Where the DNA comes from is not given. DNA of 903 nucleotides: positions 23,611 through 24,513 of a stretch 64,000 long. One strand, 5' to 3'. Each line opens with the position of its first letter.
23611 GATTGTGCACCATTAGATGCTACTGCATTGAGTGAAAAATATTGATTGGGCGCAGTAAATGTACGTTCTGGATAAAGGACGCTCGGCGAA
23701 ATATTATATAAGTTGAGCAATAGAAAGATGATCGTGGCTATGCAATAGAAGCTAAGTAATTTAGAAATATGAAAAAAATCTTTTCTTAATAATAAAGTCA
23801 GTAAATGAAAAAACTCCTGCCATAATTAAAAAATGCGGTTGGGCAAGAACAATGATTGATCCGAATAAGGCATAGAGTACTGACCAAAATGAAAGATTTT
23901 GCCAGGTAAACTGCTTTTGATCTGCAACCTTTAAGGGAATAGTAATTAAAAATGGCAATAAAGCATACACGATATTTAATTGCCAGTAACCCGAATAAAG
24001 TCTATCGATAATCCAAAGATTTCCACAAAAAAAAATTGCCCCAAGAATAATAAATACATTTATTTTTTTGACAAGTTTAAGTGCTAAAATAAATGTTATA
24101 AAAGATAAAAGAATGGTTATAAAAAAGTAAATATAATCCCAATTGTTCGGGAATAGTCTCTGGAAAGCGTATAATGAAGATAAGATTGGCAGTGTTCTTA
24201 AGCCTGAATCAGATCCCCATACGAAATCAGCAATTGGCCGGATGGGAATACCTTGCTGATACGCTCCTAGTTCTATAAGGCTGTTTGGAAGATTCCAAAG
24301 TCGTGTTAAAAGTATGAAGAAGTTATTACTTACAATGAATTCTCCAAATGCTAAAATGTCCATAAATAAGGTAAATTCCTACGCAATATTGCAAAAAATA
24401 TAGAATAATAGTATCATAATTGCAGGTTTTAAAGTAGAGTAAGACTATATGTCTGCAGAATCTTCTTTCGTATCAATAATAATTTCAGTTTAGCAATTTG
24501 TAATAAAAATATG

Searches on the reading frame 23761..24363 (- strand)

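Call 5: search_protein_families(library=pfam, proteins=[window:23761-24363:-], max_evalue=0.01)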
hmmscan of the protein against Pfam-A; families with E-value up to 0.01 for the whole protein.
window:23761-24363:- (200 aa): 0 families

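Call 17: search_protein_families(library=pfam, proteins=[window:23761-24363:-], max_evalue=5)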
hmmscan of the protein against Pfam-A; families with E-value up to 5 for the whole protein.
window:23761-24363:- (200 aa): 1 family
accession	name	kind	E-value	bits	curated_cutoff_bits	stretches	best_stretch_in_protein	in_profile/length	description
PF04241.20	DUF423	-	4.5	8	25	1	83-119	32-70/86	Protein of unknown function (DUF423)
